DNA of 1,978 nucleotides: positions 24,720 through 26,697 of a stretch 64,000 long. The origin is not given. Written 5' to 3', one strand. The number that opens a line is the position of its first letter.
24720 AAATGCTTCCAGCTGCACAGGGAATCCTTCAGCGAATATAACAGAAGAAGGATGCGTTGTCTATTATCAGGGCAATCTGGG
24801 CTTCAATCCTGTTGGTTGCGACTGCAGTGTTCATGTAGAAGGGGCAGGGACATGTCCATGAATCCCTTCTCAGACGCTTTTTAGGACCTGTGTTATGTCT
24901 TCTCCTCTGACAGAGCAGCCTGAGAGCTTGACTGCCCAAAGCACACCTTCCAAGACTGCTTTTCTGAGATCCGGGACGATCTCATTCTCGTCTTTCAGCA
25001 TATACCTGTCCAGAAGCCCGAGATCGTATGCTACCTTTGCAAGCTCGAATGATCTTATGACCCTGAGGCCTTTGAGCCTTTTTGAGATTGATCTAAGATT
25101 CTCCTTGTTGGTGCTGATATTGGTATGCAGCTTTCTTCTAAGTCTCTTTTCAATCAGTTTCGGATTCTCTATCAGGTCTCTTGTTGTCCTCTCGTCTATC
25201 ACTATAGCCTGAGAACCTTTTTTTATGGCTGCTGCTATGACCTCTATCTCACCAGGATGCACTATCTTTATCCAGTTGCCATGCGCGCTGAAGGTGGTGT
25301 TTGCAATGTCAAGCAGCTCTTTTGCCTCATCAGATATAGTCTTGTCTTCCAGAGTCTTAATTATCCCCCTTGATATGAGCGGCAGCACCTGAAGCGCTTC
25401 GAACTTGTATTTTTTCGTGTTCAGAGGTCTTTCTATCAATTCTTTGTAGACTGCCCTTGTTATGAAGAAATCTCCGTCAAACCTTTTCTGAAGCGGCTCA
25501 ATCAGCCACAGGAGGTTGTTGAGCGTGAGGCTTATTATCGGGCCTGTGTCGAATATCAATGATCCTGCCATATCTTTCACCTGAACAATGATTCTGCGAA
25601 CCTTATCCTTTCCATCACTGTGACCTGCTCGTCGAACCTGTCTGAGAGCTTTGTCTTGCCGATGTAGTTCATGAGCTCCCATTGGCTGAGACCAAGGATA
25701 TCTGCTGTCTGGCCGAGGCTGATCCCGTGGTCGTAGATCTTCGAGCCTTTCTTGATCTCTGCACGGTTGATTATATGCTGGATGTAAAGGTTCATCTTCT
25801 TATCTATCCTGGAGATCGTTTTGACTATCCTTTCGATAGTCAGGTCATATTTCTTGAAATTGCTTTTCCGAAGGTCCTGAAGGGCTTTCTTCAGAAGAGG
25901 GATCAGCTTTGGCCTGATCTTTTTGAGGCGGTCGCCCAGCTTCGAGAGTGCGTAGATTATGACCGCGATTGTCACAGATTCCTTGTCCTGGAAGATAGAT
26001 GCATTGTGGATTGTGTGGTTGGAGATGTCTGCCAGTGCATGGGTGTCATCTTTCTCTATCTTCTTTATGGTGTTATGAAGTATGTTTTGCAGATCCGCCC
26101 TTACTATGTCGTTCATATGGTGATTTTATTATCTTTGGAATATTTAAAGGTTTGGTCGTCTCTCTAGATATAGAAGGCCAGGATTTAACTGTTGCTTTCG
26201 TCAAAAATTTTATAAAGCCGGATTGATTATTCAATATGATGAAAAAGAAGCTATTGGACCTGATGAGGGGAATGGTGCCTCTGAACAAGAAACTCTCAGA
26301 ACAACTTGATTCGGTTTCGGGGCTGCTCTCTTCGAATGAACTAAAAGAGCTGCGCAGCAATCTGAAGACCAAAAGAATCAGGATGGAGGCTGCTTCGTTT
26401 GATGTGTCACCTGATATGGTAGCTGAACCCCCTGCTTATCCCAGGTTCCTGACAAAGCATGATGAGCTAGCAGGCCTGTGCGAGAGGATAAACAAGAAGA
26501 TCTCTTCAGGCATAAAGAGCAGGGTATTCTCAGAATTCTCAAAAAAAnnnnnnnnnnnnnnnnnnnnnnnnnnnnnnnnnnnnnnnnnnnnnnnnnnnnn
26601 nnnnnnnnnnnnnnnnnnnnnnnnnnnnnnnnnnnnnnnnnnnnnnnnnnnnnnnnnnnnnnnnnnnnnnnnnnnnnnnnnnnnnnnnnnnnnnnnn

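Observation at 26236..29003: Co-directional four-gene cluster: mini-MCM AAA+ ATPase, small GTPase, DUF2073-like protein and a Zn-ribbon protein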

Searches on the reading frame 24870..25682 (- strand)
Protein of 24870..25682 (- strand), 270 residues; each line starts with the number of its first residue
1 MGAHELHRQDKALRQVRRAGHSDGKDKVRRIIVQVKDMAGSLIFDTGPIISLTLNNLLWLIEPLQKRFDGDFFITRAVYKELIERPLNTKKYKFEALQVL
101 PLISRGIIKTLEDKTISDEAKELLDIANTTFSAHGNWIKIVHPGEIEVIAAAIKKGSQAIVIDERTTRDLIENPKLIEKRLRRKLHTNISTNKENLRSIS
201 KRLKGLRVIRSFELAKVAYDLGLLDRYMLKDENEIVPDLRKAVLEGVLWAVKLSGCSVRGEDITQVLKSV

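Call 3: search_protein_families(library=pfam, proteins=[window:24870-25682:-], max_evalue=0.01)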
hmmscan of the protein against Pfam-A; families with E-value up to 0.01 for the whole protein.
window:24870-25682:- (270 aa): 0 families

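Call 4: search_protein_families(library=ncbifam, proteins=[window:24870-25682:-], max_evalue=0.01)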
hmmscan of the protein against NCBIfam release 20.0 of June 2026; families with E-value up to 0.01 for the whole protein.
window:24870-25682:- (270 aa): 0 families

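Call 50: search_protein_families(library=pfam, proteins=[window:24870-25577:-], max_evalue=1)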
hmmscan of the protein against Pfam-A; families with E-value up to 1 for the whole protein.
window:24870-25577:- (235 aa): 0 families

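Call 63: search_protein_families(library=padloc, proteins=[window:24870-25577:-], max_evalue=0.001)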
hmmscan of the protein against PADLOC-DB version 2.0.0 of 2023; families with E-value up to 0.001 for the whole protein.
window:24870-25577:- (235 aa): 3 families
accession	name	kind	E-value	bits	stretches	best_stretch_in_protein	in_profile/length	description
PDLC05071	PDC-S70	-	5.2e-08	31.2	1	7-136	3-105/161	-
PDLC05073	PDC-S70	-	5.4e-08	30.9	1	7-135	3-105/162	-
PDLC05068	PDC-S70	-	0.00018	20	0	9-134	5-104/125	-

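Call 64: search_protein_families(library=phrogs, proteins=[window:24870-25577:-], max_evalue=0.001)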
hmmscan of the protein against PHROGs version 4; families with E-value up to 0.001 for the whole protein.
window:24870-25577:- (235 aa): 0 families

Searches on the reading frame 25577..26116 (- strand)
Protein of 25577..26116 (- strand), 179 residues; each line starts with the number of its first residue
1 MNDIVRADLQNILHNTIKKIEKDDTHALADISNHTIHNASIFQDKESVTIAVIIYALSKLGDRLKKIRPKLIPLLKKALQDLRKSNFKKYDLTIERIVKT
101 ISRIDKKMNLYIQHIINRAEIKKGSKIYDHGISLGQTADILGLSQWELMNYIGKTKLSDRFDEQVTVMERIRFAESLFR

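Call 3: search_protein_families(library=pfam, proteins=[window:25577-26116:-], max_evalue=0.01)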
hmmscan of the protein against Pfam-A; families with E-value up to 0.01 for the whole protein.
window:25577-26116:- (179 aa): 1 family
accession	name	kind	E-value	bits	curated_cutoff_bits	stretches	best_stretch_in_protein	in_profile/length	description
PF00031.27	Cystatin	-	0.0049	17.6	22.2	0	69-127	11-68/92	Cystatin domain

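Call 4: search_protein_families(library=ncbifam, proteins=[window:25577-26116:-], max_evalue=0.01)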
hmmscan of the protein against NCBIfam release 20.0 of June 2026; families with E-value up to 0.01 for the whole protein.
window:25577-26116:- (179 aa): 0 families

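Call 50: search_protein_families(library=pfam, proteins=[window:25577-26116:-], max_evalue=1)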
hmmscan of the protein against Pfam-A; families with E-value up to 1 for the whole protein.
window:25577-26116:- (179 aa): 5 families
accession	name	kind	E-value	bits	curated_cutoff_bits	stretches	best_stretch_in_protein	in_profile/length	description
PF00031.27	Cystatin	-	0.0049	17.6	22.2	1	69-127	11-68/92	Cystatin domain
PF10274.15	ParcG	-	0.029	15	22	1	61-125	71-135/183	Parkin co-regulated protein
PF03683.19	UPF0175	-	0.039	14.1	27.9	1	131-156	33-58/75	Uncharacterised protein family (UPF0175)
PF05413.17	Peptidase_C34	-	0.12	13.1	22.4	1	89-129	8-48/92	Putative closterovirus papain-like endopeptidase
PF07531.19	TAFH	-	0.13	12.7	27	1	67-86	56-75/90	NHR1 homology to TAF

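Call 63: search_protein_families(library=padloc, proteins=[window:25577-26116:-], max_evalue=0.001)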
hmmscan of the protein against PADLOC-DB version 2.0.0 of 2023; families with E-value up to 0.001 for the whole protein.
window:25577-26116:- (179 aa): 0 families

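Call 64: search_protein_families(library=phrogs, proteins=[window:25577-26116:-], max_evalue=0.001)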
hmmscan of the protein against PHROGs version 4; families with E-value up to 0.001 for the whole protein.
window:25577-26116:- (179 aa): 0 families

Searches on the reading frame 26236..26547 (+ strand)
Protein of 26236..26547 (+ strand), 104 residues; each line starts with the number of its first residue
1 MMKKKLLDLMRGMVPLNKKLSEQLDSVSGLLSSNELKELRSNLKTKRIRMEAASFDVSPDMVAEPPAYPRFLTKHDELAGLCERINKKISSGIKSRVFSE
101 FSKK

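Call 46: predict_structure(alignment_id=A2)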
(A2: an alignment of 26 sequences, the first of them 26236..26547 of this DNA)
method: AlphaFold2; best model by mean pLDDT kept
length: 104 residues; sequences in the alignment: 26
mean_pLDDT: 85.7   pTM: 0.73
mean pLDDT of the five models: 85.7, 84.3, 79.0, 78.4, 78.5
residues with pLDDT >= 90: 57; 70-90: 30; 50-70: 17; < 50: 0
segments of 3 or more residues with pLDDT < 50: none
pLDDT, mean of each block of 10 residues (from residue 1): 63 80 92 95 93 81 79 96 96 88 71
secondary structure, 60 per line:
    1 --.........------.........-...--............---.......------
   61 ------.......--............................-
elements in order: H3-11 H18-26 H33-44 E48-54 E67-73 H76-103

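Call 55: search_protein_representatives(alignment_id=A2)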
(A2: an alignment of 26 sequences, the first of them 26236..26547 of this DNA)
Query: 26 sequences, 103 profile positions. Proteins with E-value up to 0.001 (for the whole library): 102; up to 1e-10: 29; up to 1e-30: 0. The best 102 are listed.
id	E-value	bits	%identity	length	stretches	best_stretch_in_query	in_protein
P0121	6.2e-21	90.7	-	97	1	2-94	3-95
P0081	1.4e-20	89.5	-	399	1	4-103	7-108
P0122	1.5e-19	86.3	-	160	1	3-102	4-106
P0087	2.7e-18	82.2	-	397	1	3-103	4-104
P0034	3.2e-18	82.0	-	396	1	1-102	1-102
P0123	1.1e-17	80.3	-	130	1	6-102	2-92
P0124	9.0e-17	77.3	-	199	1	5-103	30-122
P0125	3.9e-16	75.3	-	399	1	3-102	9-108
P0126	4.5e-16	75.1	-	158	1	6-102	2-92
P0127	5.7e-16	74.8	-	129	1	1-102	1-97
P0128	1.4e-14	70.3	-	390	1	2-101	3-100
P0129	2.4e-14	69.6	-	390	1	2-103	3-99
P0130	2.6e-14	69.5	-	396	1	2-102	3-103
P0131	4.2e-14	68.8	-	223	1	7-103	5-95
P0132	1.9e-13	66.6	-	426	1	3-103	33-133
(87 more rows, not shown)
